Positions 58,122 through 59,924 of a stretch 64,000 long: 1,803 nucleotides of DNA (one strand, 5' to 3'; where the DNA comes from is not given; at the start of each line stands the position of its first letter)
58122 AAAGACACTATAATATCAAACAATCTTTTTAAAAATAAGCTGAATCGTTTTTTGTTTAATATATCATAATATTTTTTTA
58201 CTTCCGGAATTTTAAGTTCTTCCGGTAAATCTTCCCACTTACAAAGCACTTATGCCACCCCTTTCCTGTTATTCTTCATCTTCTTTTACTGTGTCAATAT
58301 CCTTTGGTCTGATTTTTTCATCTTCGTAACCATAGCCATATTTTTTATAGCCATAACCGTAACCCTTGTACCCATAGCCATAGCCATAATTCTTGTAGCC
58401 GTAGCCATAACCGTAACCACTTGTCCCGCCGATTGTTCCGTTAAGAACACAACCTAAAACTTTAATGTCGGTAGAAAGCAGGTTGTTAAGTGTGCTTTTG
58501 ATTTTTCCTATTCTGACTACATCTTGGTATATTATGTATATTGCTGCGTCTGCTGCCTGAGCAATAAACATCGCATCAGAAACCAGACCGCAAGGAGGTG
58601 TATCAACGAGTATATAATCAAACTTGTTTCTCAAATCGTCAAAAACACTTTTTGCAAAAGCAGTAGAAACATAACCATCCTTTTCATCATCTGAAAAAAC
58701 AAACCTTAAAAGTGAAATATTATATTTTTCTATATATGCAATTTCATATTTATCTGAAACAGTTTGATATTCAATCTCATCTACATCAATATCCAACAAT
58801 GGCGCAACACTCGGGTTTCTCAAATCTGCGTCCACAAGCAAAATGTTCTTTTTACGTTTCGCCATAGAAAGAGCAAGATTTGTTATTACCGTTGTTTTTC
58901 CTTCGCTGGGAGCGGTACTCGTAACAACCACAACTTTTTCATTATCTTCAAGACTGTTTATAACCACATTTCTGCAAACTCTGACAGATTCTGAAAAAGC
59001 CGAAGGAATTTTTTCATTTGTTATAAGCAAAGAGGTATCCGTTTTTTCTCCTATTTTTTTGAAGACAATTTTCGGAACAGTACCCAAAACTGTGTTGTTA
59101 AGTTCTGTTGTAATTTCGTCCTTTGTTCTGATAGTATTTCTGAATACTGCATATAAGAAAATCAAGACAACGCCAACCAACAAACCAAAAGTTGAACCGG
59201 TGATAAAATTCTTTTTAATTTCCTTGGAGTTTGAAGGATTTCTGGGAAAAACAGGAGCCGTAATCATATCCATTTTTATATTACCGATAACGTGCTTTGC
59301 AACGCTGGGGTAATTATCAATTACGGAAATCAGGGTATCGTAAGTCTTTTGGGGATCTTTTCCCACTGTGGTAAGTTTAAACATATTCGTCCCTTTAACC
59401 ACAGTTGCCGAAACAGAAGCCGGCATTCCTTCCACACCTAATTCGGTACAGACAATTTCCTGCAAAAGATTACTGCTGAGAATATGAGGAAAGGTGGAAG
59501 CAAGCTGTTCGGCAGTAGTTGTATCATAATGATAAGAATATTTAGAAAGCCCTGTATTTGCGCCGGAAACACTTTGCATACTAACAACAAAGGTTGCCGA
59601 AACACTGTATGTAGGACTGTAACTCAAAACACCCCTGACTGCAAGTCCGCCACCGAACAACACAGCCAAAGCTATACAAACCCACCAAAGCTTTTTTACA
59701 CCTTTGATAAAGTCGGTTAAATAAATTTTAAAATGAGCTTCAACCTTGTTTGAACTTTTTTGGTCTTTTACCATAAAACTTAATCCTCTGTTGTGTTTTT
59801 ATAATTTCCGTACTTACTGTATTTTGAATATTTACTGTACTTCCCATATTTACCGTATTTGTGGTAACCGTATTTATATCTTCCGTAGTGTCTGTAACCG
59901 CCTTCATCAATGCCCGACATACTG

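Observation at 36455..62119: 25.7-kb single-strand glycan locus mixing Wzy-dependent and ABC-transporter-dependent hallmarks, with no Wzx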

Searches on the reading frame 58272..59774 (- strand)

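Call 5: search_protein_families(library=pfam, proteins=[window:58272-59774:-], max_evalue=0.01)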
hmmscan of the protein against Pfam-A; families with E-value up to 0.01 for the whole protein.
window:58272-59774:- (501 aa): 8 families
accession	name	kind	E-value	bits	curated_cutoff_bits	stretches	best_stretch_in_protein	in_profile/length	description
PF10609.15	ParA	-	4.6e-11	43.1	27.1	1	279-445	3-173/246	NUBPL iron-transfer P-loop NTPase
PF13614.12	AAA_31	-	6.2e-09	36.5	27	1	280-398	2-132/177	AAA domain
PF01656.29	CbiA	-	2e-08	34.7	25.4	1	282-445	1-81/125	CobQ/CobB/MinD/ParA nucleotide binding domain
PF02706.20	Wzz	-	8e-05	23.3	25.5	1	19-111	5-90/91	Chain length determinant protein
PF09140.17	MipZ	-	0.00086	19.1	20.7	1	281-395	2-110/262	ATPase MipZ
PF01268.25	FTHFS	-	0.0022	16.7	27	1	265-329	38-104/556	Formate--tetrahydrofolate ligase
PF25199.1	nSTAND_NTPase5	-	0.0028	17.9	34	1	263-322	25-84/145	Novel STAND NTPase 5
PF16575.11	CLP1_P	-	0.0034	17.7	26.6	0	291-325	5-39/188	mRNA cleavage and polyadenylation factor CLP1 P-loop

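Call 10: search_protein_families(library=ncbifam, proteins=[window:58272-59774:-], max_evalue=0.01)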
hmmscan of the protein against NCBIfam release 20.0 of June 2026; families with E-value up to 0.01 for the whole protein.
window:58272-59774:- (501 aa): 19 families
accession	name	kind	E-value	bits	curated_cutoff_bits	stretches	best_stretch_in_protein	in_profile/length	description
TIGR01007.1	eps_fam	subfamily_domain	9e-27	93.9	108.05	1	269-463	9-203/204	polysaccharide biosynthesis tyrosine autokinase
TIGR03018.1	pepcterm_TyrKin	hypoth_equivalog_domain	1.2e-21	77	230.65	1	250-445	1-207/207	XrtA-associated tyrosine autokinase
NF007350.0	PRK09841.1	equivalog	1e-19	70.1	1248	1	162-469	403-724/726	tyrosine-protein kinase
NF008568.0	PRK11519.1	equivalog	5.6e-18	64.5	1068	1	196-466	434-716/720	tyrosine-protein kinase Wzc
TIGR01005.1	eps_transp_fam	subfamily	3.5e-17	61.9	411.7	1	257-472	522-735/754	exopolysaccharide transport protein family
TIGR03029.1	EpsG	equivalog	4.1e-17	62.2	313.8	1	250-445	73-273/274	chain length determinant protein tyrosine kinase EpsG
TIGR01969.1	minD_arch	subfamily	1.7e-11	43.8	201.75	1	281-445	2-168/251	cell division ATPase MinD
TIGR01968.1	minD_bact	equivalog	3.8e-11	42.8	212.9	1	280-419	2-145/261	septum site-determining protein MinD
NF041136.1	MrpORP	equivalog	4e-11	42.8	450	1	279-445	5-176/365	iron-sulfur cluster carrier protein MrpORP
TIGR01006.1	polys_exp_MPA1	subfamily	1.8e-09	37.4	296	1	16-236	7-224/226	CspC family polysaccharide chain length determinant protein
NF008669.0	PRK11670.1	equivalog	1.6e-07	30.6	348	1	273-447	101-279/369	iron-sulfur cluster carrier protein ApbC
NF041546.1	ParA_partition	equivalog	6.2e-06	25.9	180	1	292-317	12-37/203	ParA family partition ATPase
NF047398.1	AAA_KGGVGR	domain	8e-06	26.3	90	1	292-334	15-57/190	KGGVGR-motif variant AAA ATPase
TIGR03007.1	pepcterm_ChnLen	equivalog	3.8e-05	22.1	278.85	1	166-241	394-468/498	XrtA system polysaccharide chain length determinant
TIGR04291.1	arsen_driv_ArsA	equivalog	0.00019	20.3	650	1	219-356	255-392/565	arsenical pump-driving ATPase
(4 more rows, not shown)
